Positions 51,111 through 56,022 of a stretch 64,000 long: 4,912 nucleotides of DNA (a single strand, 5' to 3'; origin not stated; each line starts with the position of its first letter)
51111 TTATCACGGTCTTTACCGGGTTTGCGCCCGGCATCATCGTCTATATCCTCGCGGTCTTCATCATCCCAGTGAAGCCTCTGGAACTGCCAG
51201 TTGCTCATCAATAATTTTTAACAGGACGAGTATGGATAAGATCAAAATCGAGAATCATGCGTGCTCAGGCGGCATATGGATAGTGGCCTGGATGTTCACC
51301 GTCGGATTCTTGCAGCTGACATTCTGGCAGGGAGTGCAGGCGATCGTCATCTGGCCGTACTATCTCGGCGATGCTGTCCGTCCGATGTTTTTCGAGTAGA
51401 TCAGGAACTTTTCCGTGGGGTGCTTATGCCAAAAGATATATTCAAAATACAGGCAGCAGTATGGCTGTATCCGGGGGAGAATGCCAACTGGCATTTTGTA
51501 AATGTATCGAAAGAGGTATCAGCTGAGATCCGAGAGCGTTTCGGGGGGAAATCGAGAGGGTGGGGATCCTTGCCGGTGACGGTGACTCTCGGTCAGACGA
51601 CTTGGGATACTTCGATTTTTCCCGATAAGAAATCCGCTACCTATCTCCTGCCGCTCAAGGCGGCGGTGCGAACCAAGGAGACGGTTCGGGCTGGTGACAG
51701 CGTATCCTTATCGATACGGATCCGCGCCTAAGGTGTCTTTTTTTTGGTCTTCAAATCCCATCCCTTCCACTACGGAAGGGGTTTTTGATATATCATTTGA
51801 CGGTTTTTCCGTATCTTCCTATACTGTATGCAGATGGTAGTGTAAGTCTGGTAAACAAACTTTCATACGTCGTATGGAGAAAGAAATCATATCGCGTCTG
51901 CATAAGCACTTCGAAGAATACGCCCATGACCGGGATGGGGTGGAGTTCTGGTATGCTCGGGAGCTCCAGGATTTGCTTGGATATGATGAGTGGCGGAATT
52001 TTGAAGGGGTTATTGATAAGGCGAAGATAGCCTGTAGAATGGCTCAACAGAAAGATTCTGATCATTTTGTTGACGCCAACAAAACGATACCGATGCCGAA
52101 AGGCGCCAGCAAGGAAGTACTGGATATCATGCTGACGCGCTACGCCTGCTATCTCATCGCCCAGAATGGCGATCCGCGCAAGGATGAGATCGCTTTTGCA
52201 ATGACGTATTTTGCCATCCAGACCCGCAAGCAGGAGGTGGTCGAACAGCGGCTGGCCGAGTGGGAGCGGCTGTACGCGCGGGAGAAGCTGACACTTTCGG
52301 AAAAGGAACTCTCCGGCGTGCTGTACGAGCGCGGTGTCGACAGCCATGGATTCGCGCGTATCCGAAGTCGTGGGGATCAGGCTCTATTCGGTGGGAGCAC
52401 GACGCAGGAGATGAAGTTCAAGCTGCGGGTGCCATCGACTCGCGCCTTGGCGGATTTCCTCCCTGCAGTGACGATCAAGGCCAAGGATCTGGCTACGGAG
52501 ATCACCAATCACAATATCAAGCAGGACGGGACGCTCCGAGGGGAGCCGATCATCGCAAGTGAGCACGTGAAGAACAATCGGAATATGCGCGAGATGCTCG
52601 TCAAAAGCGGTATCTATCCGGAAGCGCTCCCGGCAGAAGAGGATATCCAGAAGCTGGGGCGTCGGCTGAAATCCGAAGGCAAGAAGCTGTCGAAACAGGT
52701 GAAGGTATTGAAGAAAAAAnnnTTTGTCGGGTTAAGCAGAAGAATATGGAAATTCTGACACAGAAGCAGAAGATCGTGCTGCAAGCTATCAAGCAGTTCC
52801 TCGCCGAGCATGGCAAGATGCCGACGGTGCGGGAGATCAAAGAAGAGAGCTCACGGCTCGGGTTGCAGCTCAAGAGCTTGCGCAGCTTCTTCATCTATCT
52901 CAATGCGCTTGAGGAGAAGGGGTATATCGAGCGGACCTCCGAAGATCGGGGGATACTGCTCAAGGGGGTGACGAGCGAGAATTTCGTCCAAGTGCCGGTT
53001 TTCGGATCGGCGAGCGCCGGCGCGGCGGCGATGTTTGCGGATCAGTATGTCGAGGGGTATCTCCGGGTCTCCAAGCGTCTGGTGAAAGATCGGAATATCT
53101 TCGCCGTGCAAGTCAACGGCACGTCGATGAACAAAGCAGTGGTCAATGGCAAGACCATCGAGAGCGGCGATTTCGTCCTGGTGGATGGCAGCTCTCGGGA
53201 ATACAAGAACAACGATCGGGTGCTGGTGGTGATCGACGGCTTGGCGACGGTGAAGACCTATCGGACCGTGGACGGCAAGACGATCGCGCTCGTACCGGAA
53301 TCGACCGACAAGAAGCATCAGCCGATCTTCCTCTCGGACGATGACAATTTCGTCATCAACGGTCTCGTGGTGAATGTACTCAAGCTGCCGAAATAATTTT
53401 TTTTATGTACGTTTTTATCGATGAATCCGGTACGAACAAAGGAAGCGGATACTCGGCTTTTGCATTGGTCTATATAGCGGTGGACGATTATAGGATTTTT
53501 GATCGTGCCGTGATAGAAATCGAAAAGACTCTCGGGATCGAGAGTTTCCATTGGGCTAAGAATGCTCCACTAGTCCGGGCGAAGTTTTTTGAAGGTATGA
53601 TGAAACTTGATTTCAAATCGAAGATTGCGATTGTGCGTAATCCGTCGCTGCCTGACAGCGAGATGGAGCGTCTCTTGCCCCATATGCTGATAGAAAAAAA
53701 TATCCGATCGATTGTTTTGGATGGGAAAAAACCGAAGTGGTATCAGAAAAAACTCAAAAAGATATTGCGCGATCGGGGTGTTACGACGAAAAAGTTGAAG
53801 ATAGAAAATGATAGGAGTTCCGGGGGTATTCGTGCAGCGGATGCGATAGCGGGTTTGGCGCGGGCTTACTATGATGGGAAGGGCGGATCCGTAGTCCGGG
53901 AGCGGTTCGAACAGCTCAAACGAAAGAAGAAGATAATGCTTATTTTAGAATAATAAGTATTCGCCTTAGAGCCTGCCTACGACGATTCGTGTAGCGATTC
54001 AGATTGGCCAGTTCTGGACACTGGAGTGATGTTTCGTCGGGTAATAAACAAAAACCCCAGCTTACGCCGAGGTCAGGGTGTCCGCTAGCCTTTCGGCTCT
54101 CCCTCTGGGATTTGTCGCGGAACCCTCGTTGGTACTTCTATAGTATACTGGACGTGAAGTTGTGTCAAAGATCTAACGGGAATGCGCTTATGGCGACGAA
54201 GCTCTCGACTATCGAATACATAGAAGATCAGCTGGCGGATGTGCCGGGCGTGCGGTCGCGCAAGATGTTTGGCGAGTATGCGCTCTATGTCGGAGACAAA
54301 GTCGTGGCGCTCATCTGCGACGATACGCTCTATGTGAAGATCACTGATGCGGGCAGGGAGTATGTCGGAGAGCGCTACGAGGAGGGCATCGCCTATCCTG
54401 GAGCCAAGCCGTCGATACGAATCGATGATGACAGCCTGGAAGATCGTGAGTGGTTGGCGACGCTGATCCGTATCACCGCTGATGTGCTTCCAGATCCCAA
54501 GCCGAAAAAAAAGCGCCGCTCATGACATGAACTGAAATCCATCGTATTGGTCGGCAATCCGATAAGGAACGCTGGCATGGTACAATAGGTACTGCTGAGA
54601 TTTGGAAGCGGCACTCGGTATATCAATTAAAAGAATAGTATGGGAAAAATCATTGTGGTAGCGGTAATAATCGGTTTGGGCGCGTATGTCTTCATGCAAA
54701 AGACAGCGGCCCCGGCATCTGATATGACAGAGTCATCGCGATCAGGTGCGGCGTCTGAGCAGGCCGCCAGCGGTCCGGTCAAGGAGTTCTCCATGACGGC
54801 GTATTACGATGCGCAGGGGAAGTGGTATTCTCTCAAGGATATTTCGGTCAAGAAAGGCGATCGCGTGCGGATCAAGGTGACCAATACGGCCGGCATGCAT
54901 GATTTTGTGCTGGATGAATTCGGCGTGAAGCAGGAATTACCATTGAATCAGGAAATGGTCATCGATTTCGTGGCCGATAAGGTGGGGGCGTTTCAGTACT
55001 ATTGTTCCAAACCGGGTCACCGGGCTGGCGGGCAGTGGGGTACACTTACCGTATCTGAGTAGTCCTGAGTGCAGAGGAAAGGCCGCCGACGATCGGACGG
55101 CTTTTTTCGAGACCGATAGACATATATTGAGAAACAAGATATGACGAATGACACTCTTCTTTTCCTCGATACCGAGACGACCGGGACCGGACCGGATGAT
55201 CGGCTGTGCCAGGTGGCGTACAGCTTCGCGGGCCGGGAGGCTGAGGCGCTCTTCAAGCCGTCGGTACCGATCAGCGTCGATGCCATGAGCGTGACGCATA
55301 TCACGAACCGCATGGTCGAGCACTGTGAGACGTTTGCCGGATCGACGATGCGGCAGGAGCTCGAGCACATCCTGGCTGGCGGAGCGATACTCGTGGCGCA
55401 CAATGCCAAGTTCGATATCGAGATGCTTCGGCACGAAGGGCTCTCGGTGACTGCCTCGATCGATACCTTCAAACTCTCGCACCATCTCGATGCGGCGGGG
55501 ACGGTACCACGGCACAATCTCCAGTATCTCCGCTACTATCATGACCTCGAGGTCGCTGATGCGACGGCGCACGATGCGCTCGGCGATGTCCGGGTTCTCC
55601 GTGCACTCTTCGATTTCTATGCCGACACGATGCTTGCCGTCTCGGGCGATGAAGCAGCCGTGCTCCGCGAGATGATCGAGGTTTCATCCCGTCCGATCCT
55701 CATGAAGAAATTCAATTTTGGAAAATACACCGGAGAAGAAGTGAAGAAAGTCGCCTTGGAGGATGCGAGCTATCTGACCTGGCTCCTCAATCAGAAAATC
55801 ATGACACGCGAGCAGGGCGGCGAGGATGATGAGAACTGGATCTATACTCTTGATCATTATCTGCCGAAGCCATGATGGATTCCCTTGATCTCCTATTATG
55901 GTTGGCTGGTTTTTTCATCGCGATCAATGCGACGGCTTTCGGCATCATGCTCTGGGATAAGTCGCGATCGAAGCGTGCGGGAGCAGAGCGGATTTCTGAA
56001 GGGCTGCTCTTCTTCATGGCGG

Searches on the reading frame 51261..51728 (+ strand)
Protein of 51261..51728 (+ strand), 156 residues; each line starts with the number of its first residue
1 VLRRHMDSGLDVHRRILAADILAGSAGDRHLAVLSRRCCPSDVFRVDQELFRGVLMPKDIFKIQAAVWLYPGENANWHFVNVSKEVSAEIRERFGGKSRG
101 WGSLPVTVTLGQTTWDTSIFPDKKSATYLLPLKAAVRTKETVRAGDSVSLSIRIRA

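Call 18: search_protein_families(library=phrogs, proteins=[window:51261-51728:+], max_evalue=0.001)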
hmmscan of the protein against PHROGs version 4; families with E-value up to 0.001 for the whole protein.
window:51261-51728:+ (156 aa): 0 families

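Call 73: search_protein_families(library=pfam, proteins=[window:51261-51728:+], max_evalue=0.01)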
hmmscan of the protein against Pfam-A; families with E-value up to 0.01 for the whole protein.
window:51261-51728:+ (156 aa): 1 family
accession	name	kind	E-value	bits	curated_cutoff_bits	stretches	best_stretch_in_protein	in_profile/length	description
PF08922.17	DUF1905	-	7.1e-24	84.2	24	1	65-152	3-81/81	Domain of unknown function (DUF1905)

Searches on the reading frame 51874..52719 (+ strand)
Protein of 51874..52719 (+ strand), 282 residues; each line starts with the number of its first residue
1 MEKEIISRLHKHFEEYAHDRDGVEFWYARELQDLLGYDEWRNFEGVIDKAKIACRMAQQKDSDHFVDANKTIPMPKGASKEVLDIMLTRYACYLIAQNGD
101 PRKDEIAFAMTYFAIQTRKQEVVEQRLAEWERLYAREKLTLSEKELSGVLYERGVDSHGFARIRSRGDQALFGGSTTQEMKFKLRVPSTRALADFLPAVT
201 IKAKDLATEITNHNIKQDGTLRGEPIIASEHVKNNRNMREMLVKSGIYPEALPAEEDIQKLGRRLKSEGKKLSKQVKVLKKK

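Call 18: search_protein_families(library=phrogs, proteins=[window:51874-52719:+], max_evalue=0.001)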
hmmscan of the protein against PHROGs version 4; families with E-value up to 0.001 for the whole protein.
window:51874-52719:+ (282 aa): 1 family
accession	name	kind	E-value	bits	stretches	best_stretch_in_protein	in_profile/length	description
phrog_8036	-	unknown function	4.4e-80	270.1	1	10-276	23-286/290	-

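Call 73: search_protein_families(library=pfam, proteins=[window:51874-52719:+], max_evalue=0.01)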
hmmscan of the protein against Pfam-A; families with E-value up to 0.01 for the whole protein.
window:51874-52719:+ (282 aa): 1 family
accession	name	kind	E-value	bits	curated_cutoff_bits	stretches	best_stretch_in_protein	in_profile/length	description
PF02498.22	Bro-N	-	2.4e-09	38.1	25.6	1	21-109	8-88/96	BRO family, N-terminal domain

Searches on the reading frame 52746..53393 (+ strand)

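Call 18: search_protein_families(library=phrogs, proteins=[window:52746-53393:+], max_evalue=0.001)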
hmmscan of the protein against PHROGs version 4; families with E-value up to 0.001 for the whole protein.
window:52746-53393:+ (216 aa): 6 families
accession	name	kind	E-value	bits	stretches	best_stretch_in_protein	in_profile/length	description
phrog_4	-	transcription regulation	7.2e-21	75.6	1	67-212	204-336/400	transcriptional repressor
phrog_811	-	DNA, RNA and nucleotide metabolism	1.6e-12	48.2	1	79-213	8-133/140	UmuD-like protein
phrog_3502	-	unknown function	4.1e-11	44.1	1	3-69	48-110/131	-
phrog_24920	-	unknown function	5.3e-08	33.9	1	1-74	1-70/125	-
phrog_6201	-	transcription regulation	3.9e-05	24.5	1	114-212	24-115/121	CI-like repressor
phrog_362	-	transcription regulation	0.00013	23.2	1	2-76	2-72/106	transcriptional repressor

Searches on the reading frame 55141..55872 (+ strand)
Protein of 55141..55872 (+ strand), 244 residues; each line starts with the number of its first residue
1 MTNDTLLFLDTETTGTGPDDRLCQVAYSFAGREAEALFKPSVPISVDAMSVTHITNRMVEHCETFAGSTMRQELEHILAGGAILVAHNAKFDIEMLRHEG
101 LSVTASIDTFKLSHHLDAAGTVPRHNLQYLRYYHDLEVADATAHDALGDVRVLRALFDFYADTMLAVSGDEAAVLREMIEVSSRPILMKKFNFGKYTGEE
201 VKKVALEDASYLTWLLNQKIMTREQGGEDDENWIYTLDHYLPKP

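Call 18: search_protein_families(library=phrogs, proteins=[window:55141-55872:+], max_evalue=0.001)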
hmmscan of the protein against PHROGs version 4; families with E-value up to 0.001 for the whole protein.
window:55141-55872:+ (244 aa): 3 families
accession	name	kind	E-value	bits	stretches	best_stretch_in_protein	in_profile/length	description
phrog_192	-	DNA, RNA and nucleotide metabolism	5.9e-46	158.5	1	2-222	104-335/397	DNA polymerase exonuclease subunit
phrog_17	-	DNA, RNA and nucleotide metabolism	9.6e-09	34.7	1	3-162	669-826/1445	DNA polymerase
phrog_14632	-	DNA, RNA and nucleotide metabolism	1e-07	32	1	6-156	84-238/380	DNA polymerase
